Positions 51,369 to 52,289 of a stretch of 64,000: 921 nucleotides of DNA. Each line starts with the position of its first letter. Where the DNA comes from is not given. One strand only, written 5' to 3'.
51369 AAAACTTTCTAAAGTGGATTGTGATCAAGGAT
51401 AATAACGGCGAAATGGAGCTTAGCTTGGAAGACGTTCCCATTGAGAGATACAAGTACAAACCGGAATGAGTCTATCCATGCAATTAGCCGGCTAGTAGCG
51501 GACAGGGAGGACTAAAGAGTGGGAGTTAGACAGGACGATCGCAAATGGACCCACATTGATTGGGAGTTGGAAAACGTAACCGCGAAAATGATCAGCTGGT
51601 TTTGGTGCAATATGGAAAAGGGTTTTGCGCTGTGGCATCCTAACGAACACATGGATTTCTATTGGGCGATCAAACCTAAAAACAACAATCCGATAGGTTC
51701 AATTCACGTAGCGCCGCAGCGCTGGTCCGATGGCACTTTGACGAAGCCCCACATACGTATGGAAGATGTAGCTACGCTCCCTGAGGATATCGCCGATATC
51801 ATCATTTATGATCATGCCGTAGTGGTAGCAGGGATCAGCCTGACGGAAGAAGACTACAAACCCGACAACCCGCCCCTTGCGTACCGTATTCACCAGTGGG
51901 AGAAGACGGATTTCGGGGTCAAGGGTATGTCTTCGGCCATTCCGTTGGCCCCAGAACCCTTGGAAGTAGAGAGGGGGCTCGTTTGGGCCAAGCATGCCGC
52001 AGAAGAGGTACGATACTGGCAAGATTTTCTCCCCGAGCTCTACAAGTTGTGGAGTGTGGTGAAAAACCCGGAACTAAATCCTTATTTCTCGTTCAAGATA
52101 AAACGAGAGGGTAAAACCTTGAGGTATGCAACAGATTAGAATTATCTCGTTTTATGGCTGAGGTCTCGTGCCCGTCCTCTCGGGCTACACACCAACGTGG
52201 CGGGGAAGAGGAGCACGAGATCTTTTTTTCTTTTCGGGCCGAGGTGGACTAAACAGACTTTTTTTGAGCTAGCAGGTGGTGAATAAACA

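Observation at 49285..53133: AprB/AprA-like redox pair + PhlG-like C-C hydrolase + LysR: candidate undescribed anaerobic polyphenol-catabolism cassette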

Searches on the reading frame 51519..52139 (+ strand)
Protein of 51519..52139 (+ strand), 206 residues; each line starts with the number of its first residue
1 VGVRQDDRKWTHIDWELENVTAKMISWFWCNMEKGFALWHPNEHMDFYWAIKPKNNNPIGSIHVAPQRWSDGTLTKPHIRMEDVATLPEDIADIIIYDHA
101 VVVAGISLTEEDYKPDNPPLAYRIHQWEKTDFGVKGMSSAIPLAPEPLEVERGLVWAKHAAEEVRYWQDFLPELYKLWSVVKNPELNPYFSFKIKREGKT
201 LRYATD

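Call 3: search_protein_families(library=pfam, proteins=[window:51519-52139:+], max_evalue=0.01)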
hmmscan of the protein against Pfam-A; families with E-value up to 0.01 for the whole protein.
window:51519-52139:+ (206 aa): 1 family
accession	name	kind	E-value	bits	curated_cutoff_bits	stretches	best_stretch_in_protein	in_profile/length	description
PF18089.7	DAPG_hydrolase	-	0.00072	19.6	22.7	0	16-135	37-162/223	DAPG hydrolase PhiG domain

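Call 4: search_protein_families(library=ncbifam, proteins=[window:51519-52139:+], max_evalue=0.01)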
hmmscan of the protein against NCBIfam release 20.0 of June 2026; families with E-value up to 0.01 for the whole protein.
window:51519-52139:+ (206 aa): 0 families

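Call 10: search_solved_structures(query=window:51519-52139:+, max_evalue=10, show_alignments=3)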
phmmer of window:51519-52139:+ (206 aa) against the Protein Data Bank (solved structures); distinct sequences matched with E-value up to 10: 2.
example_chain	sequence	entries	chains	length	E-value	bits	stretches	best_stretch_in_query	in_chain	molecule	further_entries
8w0p_A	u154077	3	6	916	0.2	14.2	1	132-203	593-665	RM.BsaXI | site-specific DNA-methyltransferase (adenine-specific)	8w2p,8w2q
7s6g_A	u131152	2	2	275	0.43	13.2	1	29-60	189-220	Phosphonate ABC type transporter/ substrate binding component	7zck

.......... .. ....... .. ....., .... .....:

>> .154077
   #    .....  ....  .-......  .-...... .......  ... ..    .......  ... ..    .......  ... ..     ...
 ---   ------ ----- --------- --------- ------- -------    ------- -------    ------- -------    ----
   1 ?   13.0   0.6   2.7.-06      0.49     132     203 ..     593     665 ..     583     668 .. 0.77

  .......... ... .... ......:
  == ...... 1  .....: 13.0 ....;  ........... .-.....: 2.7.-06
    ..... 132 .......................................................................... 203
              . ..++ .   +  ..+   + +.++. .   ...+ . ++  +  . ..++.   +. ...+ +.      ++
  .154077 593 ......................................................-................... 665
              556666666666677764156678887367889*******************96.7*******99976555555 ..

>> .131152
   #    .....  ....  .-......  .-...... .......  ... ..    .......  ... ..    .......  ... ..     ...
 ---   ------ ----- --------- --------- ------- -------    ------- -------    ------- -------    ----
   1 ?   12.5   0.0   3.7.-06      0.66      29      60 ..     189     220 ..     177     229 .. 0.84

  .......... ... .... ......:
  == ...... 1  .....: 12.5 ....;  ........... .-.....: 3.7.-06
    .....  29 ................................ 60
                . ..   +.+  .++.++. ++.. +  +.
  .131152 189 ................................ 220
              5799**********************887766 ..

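Call 11: find_homologous_proteins(query=window:51519-52139:+, max_evalue=0.001)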
Query window:51519-52139:+ (206 aa): 156 proteins with E <= 0.001 among 252 candidates; the best 120 are listed.
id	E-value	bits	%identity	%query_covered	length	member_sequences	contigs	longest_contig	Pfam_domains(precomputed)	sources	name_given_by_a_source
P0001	7.5e-142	488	100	100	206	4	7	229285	-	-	-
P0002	3.0e-111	388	78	99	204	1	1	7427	-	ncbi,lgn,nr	ncbi:MAG: hypothetical protein K6T65_13940 [Peptococcaceae bacterium]|nr:hypothetical protein [Pepto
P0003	3.5e-102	359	71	100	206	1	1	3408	PF18089.8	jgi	-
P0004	2.6e-99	349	69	100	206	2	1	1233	PF18089.8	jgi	jgi:hypothetical protein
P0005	2.8e-99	349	69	100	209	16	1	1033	PF18089.8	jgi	-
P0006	7.1e-99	348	69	100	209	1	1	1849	PF18089.8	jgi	jgi:hypothetical protein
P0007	9.7e-99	347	72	100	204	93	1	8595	-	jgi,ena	-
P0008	1.2e-98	347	69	100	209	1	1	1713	PF18089.8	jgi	jgi:hypothetical protein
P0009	1.7e-98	347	68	99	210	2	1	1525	-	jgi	jgi:hypothetical protein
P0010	2.9e-98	346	68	99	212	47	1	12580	-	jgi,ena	-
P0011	3.3e-98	346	68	100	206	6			PF18089.8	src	-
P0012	3.9e-98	345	68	100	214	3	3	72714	-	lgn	-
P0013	6.5e-98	345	69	99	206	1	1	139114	-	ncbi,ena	-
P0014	1.4e-97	344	70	99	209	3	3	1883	-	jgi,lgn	-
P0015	1.6e-97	343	68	99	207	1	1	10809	-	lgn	-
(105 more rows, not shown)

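Call 13: find_related_loci(query=A1, collection=genome_contigs, flank=7000)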
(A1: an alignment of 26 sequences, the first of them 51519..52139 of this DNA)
Query A1 (206 aa) in genome_contigs; peptide patterns used: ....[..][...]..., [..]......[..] (x = any residue, [..] = any of these).
485 stretches matched a pattern; 459 encode a relative of the query (tblastn E <= 1e-3); the best 80 are kept; 80 distinct loci.
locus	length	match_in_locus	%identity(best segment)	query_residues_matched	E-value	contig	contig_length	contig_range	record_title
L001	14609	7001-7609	71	1-205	5e-99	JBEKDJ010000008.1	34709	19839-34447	MAG: Thermodesulfobacteriota bacterium isolate SPRUCE 180 SPRUCE_180_8, whole genome shotgun sequence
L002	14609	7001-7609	68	1-203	9e-99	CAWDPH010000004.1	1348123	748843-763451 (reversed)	MAG: uncultured Acidobacteriaceae bacterium isolate MFD09222.bin.1.150 genome assembly, contig: contig_42440, whole geno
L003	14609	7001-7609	69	1-203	6e-99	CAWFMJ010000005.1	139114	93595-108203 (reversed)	MAG: uncultured delta proteobacterium isolate MFD02138.bin.2.69 genome assembly, contig: contig_133089, whole genome sho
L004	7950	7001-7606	69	1-204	7e-98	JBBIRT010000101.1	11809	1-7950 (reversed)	MAG: Deltaproteobacteria bacterium isolate SLS170214_bin_356 NODE_5635_length_11809_cov_4.806874, whole genome shotgun s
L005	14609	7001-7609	67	1-203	5e-97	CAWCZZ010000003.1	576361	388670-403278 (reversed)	MAG: uncultured Acidobacteriota bacterium isolate MFD01716.bin.1.50 genome assembly, contig: contig_18942, whole genome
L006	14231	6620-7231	67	1-204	3e-96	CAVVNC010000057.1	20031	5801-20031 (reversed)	MAG: uncultured delta proteobacterium isolate MFD03726.bin.2.24 genome assembly, contig: contig_86186, whole genome shot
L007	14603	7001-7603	67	3-203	8e-96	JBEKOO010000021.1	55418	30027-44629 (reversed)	MAG: Candidatus Korobacteraceae bacterium isolate SPRUCE 442 SPRUCE_442_21, whole genome shotgun sequence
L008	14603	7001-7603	63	3-203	2e-91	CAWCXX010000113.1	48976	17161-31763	MAG: uncultured Acidobacteriaceae bacterium isolate MFD03044.bin.2.56 genome assembly, contig: contig_83053, whole genom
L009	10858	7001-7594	66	1-203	2e-89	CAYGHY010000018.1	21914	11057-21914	MAG TPA_asm: uncultured Oscillospiraceae bacterium isolate ERP113451_co2_28 genome assembly, contig: NODE_1454_length_21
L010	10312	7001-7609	67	1-204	2e-89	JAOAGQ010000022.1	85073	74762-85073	MAG: Syntrophorhabdaceae bacterium isolate SKW35 k141_887744, whole genome shotgun sequence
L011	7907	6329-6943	62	1-206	1e-82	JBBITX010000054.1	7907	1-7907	MAG: Candidatus Bathyarchaeota archaeon isolate QH2F170213_bin_406 NODE_2408_length_7907_cov_4.385125, whole genome shot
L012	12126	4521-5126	60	1-203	2e-82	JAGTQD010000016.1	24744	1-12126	MAG: Candidatus Bathyarchaeota archaeon isolate JZ_bin_36.1 JZ_bin_36.1_NODE_16, whole genome shotgun sequence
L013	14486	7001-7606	60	1-203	2e-81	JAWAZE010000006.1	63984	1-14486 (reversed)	MAG: Candidatus Bathyarchaeia archaeon isolate ZZQ_201803_bins_71 ZZQ_201803_bins_71_scaffold_6, whole genome shotgun se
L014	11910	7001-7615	60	1-206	6e-81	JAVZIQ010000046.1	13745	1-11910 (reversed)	MAG: Candidatus Bathyarchaeia archaeon isolate DRTY-6_201901_bins_51 DRTY-6_201901_bins_51_scaffold_46, whole genome sho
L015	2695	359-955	53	5-204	2e-74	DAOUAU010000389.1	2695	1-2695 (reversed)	MAG TPA_asm: Dehalococcoidales bacterium isolate H66_684 k113_604375, whole genome shotgun sequence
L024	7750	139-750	51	3-203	3e-67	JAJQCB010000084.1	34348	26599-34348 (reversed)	MAG: Clostridiales bacterium isolate C.6_10 NODE_179_length_34348_cov_9.447322, whole genome shotgun sequence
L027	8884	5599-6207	50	5-203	1e-66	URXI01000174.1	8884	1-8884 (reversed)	uncultured Eubacterium sp. isolate UMGS1437 genome assembly, contig: NODE_1301_length_8884_cov_2.207385, whole genome sh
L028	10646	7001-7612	48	3-203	7e-67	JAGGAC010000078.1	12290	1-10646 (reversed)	MAG: Bacillota bacterium isolate CTSoil_080 scaffold_2701, whole genome shotgun sequence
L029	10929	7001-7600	52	1-203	2e-66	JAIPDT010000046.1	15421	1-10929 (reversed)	MAG: Desulfobacteraceae bacterium isolate Tobar15.5-16.5m-G14 Tobar15-5-16-5m-C2731, whole genome shotgun sequence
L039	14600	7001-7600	51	1-203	1e-65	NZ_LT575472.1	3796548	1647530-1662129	Clostridium nigeriense strain Marseille-P2414T, whole genome shotgun sequence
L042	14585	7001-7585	55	7-203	3e-65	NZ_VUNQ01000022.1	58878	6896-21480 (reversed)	Tissierella pigra strain WCA3-693-APC-4 seq22, whole genome shotgun sequence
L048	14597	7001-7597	49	5-204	1e-64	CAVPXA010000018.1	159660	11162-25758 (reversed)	MAG: uncultured Thermoleophilia bacterium isolate MFD00032.bin.2.227 genome assembly, contig: contig_52846, whole genome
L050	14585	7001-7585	53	7-203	2e-64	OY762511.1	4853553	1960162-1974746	MAG: uncultured Acidaminobacter sp. isolate eb0b3795-456d-4346-a6b9-bf51d2f12fe3 genome assembly, chromosome: 1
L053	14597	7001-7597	50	3-203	5e-64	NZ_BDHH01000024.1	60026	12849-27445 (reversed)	Fusibacter sp. 3D3, whole genome shotgun sequence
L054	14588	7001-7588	53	5-203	8e-64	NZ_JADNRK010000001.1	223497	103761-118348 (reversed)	Alkalibacter mobilis strain M17 DMB NODE_1_length_223497_cov_76.262300, whole genome shotgun sequence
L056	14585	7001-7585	52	7-203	1e-63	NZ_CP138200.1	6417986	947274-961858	Wukongibacter sp. M2B1 chromosome, complete genome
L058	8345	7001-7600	50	1-203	3e-63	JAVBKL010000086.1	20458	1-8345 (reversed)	MAG: Eubacteriales bacterium isolate GLO_MAG_00264 c_000003299187, whole genome shotgun sequence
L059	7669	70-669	50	1-203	2e-63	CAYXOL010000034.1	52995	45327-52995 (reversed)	MAG TPA_asm: uncultured Clostridium sp. isolate binchicken_co135_7 genome assembly, contig: NODE_1352_length_52995_cov_8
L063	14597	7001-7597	49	5-204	7e-63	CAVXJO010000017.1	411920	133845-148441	MAG: uncultured Thermoleophilia bacterium isolate MFD05684.bin.1.282 genome assembly, contig: contig_9555, whole genome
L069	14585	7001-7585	52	7-203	3e-62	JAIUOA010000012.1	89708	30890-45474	MAG: Bacillota bacterium isolate FUSI1 spades-bin.97~NODE_788_length_89708_cov_2.64705, whole genome shotgun sequence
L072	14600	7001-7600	49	1-203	7e-62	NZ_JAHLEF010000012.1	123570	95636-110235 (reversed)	Clostridium sp. CF012 contig00012, whole genome shotgun sequence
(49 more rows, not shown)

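Call 18: search_protein_families(library=pfam, proteins=[L054:3859-4791:-, L053:6115-6972:+, L072:7796-9340:+, L063:3060-5150:+, L042:4805-5707:+, L042:5745-6812:+, L001:3861-4640:+, L005:6503-6997:+, L072:11234-12169:+, L029:8630-9043:-], max_evalue=0.0001)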
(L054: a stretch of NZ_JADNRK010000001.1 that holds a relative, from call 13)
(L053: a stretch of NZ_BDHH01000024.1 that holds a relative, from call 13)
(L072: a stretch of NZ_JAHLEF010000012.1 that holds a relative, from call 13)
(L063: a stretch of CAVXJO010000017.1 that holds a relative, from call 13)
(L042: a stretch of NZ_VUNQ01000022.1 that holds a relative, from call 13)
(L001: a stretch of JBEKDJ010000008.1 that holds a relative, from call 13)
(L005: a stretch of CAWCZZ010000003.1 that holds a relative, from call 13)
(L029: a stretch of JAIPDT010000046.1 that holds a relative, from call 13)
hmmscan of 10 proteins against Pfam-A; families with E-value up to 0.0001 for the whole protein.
L054:3859-4791:- (310 aa): 1 family
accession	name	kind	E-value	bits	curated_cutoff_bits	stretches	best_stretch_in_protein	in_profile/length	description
PF03358.20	FMN_red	-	2e-19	70.1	24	1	1-166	1-135/152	NADPH-dependent FMN reductase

L053:6115-6972:+ (285 aa): 1 family
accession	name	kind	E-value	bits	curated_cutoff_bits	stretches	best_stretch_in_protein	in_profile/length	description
PF18232.7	Chalcone_N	-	1.2e-26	93.6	25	1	15-113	1-95/102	Chalcone isomerase N-terminal domain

L072:7796-9340:+ (514 aa): 8 families
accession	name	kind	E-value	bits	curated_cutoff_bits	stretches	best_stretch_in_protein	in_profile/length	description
PF00158.32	Sigma54_activat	-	8.1e-72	240.8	20.2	1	203-371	1-168/168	Sigma-54 interaction domain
PF25601.1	AAA_lid_14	-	4.8e-22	78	27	1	376-450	1-76/87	AAA+ ATPase lid domain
PF14532.12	Sigma54_activ_2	-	4.2e-20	72.8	25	1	204-375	1-138/138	Sigma-54 interaction domain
PF13426.13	PAS_9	-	6.9e-13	49.2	27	1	70-168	1-103/103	PAS domain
PF18024.7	HTH_50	-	4e-12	46.1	27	1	463-508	3-48/50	Helix-turn-helix domain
PF00989.32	PAS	-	1.4e-10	41.6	22.6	1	67-165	8-112/113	PAS fold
PF08448.16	PAS_4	-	3.6e-09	37.3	23.1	1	67-169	2-108/110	PAS fold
PF07728.20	AAA_5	-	7.2e-07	29.7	22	1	227-346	2-123/139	AAA domain (dynein-related subfamily)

L063:3060-5150:+ (696 aa): 5 families
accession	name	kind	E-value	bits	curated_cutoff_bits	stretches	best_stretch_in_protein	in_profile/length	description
PF02775.26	TPP_enzyme_C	-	5.9e-24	85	21.9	1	467-614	1-150/151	Thiamine pyrophosphate enzyme, C-terminal TPP binding domain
PF01855.24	POR_N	-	5.4e-13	49.7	27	1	109-270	2-171/231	Pyruvate flavodoxin/ferredoxin oxidoreductase, thiamine diP-bdg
PF00037.32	Fer4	-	2.4e-08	33.9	21.1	0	663-685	1-23/24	4Fe-4S binding domain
PF12838.12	Fer4_7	-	1.6e-05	25.7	27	1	637-684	2-52/52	4Fe-4S dicluster domain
PF13237.11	Fer4_10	-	5.3e-05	23.5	25.5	1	631-680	3-52/53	4Fe-4S dicluster domain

L042:4805-5707:+ (300 aa): 1 family
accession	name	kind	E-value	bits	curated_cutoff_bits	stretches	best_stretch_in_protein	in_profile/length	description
PF01515.24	PTA_PTB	-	2.7e-44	152.3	24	2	81-296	104-318/319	Phosphate acetyl/butaryl transferase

L042:5745-6812:+ (355 aa): 2 families
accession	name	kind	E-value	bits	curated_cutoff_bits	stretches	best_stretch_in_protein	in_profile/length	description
PF00871.23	Acetate_kinase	-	3.4e-16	59.3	22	1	162-318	185-347/392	Acetokinase family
PF00480.26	ROK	-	3.3e-05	24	22.9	1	242-319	190-259/294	ROK family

L001:3861-4640:+ (259 aa): 3 families
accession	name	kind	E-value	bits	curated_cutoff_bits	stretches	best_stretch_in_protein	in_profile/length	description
PF13561.12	adh_short_C2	-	1.1e-54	186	27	1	21-257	1-236/236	Enoyl-(Acyl carrier protein) reductase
PF00106.31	adh_short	-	6.4e-52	176.3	26.6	1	15-207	1-192/195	short chain dehydrogenase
PF08659.16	KR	-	4.2e-11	43.5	22.6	1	17-174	3-159/180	KR domain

L005:6503-6997:+ (164 aa): 1 family
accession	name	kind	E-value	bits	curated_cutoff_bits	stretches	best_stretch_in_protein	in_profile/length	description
PF01558.24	POR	-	3.9e-23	82.9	27.4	1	13-107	1-95/173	Pyruvate ferredoxin/flavodoxin oxidoreductase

L072:11234-12169:+ (311 aa): 1 family
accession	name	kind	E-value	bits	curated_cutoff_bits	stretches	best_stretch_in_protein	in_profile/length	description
PF04199.19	Cyclase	-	3.1e-31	108.9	23.1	1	7-170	1-142/142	Putative cyclase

L029:8630-9043:- (137 aa): 3 families
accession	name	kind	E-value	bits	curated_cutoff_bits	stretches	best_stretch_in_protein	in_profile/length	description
PF00903.31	Glyoxalase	-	1.3e-19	71.2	20.6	1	9-132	3-121/121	Glyoxalase/Bleomycin resistance protein/Dioxygenase superfamily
PF13669.12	Glyoxalase_4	-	1.5e-13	51.4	27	1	10-111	2-98/109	Glyoxalase/Bleomycin resistance protein/Dioxygenase superfamily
PF13468.12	Glyoxalase_3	-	4.9e-08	33.7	25.1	1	10-119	3-113/176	Glyoxalase-like domain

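Call 19: search_protein_families(library=pfam, proteins=[L059:5391-6701:+, L001:5571-6581:+, L058:906-1853:-, L039:202-549:+, L050:7754-8395:+, L009:8995-9825:+, L028:41-1375:+, L048:11318-12007:+, L005:9892-11178:-, L024:3519-4772:+], max_evalue=0.0001)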
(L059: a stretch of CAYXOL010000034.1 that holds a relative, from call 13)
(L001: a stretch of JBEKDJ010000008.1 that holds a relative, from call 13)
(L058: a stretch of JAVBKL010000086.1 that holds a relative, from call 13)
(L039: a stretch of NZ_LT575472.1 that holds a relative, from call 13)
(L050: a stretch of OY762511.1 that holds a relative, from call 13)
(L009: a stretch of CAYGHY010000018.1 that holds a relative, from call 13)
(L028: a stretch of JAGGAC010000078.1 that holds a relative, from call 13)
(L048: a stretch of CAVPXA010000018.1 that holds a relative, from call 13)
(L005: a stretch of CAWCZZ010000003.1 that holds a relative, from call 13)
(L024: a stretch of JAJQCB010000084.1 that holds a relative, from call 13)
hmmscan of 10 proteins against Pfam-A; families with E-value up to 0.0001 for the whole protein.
L059:5391-6701:+ (436 aa): 1 family
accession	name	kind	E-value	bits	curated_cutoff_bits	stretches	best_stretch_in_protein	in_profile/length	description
PF07690.21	MFS_1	-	2.5e-26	92.9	33.4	1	35-374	8-339/347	Major Facilitator Superfamily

L001:5571-6581:+ (336 aa): 1 family
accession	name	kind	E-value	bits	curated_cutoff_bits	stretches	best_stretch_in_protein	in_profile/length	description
PF05853.18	BKACE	-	3.6e-103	345.1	24.8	1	28-328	1-274/274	beta-keto acid cleavage enzyme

L058:906-1853:- (315 aa): 4 families
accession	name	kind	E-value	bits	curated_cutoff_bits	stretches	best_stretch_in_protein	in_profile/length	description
PF02737.24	3HCDH_N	-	1.3e-58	198.3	22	1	10-188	1-178/180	3-hydroxyacyl-CoA dehydrogenase, NAD binding domain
PF00725.27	3HCDH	-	7.7e-20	71.7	22.1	1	192-289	1-96/97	3-hydroxyacyl-CoA dehydrogenase, C-terminal domain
PF03446.21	NAD_binding_2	-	2.3e-05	24.9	21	0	10-135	1-107/161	NAD binding domain of 6-phosphogluconate dehydrogenase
PF01210.29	NAD_Gly3P_dh_N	-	6.1e-05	23.5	23.1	0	10-120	1-100/158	NAD-dependent glycerol-3-phosphate dehydrogenase N-terminus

L039:202-549:+ (115 aa): 1 family
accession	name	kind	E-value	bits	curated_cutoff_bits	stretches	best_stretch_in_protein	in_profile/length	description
PF07883.17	Cupin_2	-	1.8e-10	40.8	27.2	1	43-113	2-70/70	Cupin domain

L050:7754-8395:+ (213 aa): 0 families

L009:8995-9825:+ (276 aa): 1 family
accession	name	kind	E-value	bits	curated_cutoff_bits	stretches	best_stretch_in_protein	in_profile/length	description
PF00015.26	MCPsignal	-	2e-25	90.1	34.6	1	147-273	18-151/172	Methyl-accepting chemotaxis protein (MCP) signalling domain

L028:41-1375:+ (444 aa): 4 families
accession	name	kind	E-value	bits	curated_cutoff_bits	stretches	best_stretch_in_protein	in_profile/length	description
PF00890.30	FAD_binding_2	-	1.3e-36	127.2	20.4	1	6-407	60-404/414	FAD binding domain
PF01266.30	DAO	-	1.5e-07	31.8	27.9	1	80-140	151-207/353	FAD dependent oxidoreductase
PF03486.20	HI0933_like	-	1.4e-05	25.1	50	1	63-400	94-218/244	HI0933-like protein Rossmann domain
PF07992.20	Pyr_redox_2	-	9.1e-05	22.4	26.1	0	72-136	177-236/291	Pyridine nucleotide-disulphide oxidoreductase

L048:11318-12007:+ (229 aa): 1 family
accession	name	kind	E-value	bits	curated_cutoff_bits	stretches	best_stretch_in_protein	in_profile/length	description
PF07110.17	EthD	-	3e-13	51.2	22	1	134-222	1-88/96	EthD domain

L005:9892-11178:- (428 aa): 2 families
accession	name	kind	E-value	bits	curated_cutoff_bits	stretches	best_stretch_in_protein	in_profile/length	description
PF07690.21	MFS_1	-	5.3e-32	111.5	33.4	1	20-370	3-343/347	Major Facilitator Superfamily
PF00083.30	Sugar_tr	-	3.4e-12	46.4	22.3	1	49-221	46-217/452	Sugar (and other) transporter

L024:3519-4772:+ (417 aa): 1 family
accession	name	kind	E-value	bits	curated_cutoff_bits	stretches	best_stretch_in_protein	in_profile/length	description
PF01208.23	URO-D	-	9.9e-22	77.8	23.9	1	194-414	124-346/346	Uroporphyrinogen decarboxylase (URO-D)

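Call 23: predict_structure(alignment_id=A1)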
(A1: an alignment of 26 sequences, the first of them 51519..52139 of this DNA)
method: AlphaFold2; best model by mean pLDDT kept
length: 206 residues; sequences in the alignment: 26
mean_pLDDT: 90.7   pTM: 0.88
mean pLDDT of the five models: 90.7, 90.0, 89.1, 88.8, 87.6
residues with pLDDT >= 90: 145; 70-90: 52; 50-70: 6; < 50: 3
segments of 3 or more residues with pLDDT < 50: 147-149
pLDDT, mean of each block of 10 residues (from residue 1): 91 97 96 87 87 92 87 87 95 97 93 92 97 97 65 80 94 97 93 93 88
secondary structure, 60 per line:
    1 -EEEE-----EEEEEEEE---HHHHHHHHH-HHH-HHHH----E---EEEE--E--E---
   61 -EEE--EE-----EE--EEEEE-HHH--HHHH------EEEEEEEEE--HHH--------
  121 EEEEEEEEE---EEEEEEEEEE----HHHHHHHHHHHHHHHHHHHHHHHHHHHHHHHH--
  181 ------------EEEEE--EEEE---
elements in order: E2-5 E11-18 H22-30 H36-39 E48-51 E62-64 E78-82 H89-92 E99-107 E121-129 E133-142 H147-178 E193-197 E200-203

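Call 26: fold_search(model_id=the predicted structure, library=pdb)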
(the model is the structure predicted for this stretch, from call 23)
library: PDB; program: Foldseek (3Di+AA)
matches with E <= 10: 1094; with E <= 0.001: 68
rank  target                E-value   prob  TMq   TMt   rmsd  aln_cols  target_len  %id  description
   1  5xey_D                1.3e-06  1.00  0.55  0.47   5.2       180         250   22  Discovery and structural analysis of a phloretin hydrolase from the opportunistic pathogen Mycobacterium abscessus (released 2018-05-02)
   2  5xe5_A                1.5e-06  1.00  0.57  0.44   5.5       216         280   18  Discovery and structural analysis of a phloretin hydrolase from the opportunistic pathogen Mycobacterium abscessus (released 2018-05-02)
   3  3hwp_A                1.9e-06  1.00  0.57  0.42   6.8       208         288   17  Crystal structure and computational analyses provide insights into the catalytic mechanism of 2, 4-diacetylphlorogluci (released 2009-12-15)
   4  5xey_A                2.2e-06  1.00  0.57  0.44   4.9       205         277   18  Discovery and structural analysis of a phloretin hydrolase from the opportunistic pathogen Mycobacterium abscessus (released 2018-05-02)
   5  1xfs_A                3.2e-06  1.00  0.51  0.65   5.5       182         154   14  X-Ray Crystal Structure of Protein NE0264 from Nitrosomonas europaea. Northeast Structural Genomics Consortium Target  (released 2004-09-28)
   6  5xey_B                3.6e-06  1.00  0.57  0.45   5.7       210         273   18  Discovery and structural analysis of a phloretin hydrolase from the opportunistic pathogen Mycobacterium abscessus (released 2018-05-02)
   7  3uid_A                6.0e-06  1.00  0.58  0.72   4.6       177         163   14  Crystal Structure of Protein Ms6760 from Mycobacterium smegmatis (released 2011-11-23)
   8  3uid_B                8.4e-06  1.00  0.58  0.74   4.3       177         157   14  Crystal Structure of Protein Ms6760 from Mycobacterium smegmatis (released 2011-11-23)
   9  2ldk_MODEL_1_A        2.0e-05  1.00  0.52  0.60   5.0       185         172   11  Solution NMR Structure of Protein AAur_3427 from Arthrobacter aurescens, Northeast Structural Genomics Consort (released 2011-06-22)
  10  1xfs_B                5.7e-05  1.00  0.49  0.63   5.9       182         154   13  X-Ray Crystal Structure of Protein NE0264 from Nitrosomonas europaea. Northeast Structural Genomics Consortium Target  (released 2004-09-28)
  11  4c9c_B                1.2e-04  1.00  0.45  0.55   7.0       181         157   12  Crystal Structure of the Strawberry Pathogenesis-Related 10 (PR-10) Fra a 1E protein (Form A) (released 2013-10-16)
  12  4igv                  1.7e-04  1.00  0.43  0.56   6.2       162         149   10  Crystal structure of kirola (Act d 11) (released 2013-09-04)
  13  5xey_C                2.2e-04  1.00  0.52  0.43   5.8       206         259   19  Discovery and structural analysis of a phloretin hydrolase from the opportunistic pathogen Mycobacterium abscessus (released 2018-05-02)
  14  3put_B                2.3e-04  1.00  0.46  0.59   4.9       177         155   12  Crystal Structure of the CERT START domain (mutant V151E) from Rhizobium etli at the resolution 1.8A, Northeast Struct (released 2010-12-22)
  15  1llt                  2.3e-04  1.00  0.48  0.59   6.3       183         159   11  BIRCH POLLEN ALLERGEN BET V 1 MUTANT E45S (released 2003-10-28)
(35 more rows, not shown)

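Call 27: search_solved_structures(query=A1, max_evalue=10, show_alignments=4)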
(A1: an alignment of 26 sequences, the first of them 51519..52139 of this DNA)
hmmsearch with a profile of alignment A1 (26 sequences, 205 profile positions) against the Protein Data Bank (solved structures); distinct sequences matched with E-value up to 10: 3.
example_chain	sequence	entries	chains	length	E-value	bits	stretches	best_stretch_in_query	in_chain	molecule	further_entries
3l0g_A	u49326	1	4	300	0.28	13.7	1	87-139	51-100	Nicotinate-nucleotide pyrophosphorylase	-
5xe5_A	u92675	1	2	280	0.36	13.4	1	18-56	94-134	phloretin hydrolase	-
5xey_A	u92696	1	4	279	0.38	13.3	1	18-56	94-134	phloretin hydrolase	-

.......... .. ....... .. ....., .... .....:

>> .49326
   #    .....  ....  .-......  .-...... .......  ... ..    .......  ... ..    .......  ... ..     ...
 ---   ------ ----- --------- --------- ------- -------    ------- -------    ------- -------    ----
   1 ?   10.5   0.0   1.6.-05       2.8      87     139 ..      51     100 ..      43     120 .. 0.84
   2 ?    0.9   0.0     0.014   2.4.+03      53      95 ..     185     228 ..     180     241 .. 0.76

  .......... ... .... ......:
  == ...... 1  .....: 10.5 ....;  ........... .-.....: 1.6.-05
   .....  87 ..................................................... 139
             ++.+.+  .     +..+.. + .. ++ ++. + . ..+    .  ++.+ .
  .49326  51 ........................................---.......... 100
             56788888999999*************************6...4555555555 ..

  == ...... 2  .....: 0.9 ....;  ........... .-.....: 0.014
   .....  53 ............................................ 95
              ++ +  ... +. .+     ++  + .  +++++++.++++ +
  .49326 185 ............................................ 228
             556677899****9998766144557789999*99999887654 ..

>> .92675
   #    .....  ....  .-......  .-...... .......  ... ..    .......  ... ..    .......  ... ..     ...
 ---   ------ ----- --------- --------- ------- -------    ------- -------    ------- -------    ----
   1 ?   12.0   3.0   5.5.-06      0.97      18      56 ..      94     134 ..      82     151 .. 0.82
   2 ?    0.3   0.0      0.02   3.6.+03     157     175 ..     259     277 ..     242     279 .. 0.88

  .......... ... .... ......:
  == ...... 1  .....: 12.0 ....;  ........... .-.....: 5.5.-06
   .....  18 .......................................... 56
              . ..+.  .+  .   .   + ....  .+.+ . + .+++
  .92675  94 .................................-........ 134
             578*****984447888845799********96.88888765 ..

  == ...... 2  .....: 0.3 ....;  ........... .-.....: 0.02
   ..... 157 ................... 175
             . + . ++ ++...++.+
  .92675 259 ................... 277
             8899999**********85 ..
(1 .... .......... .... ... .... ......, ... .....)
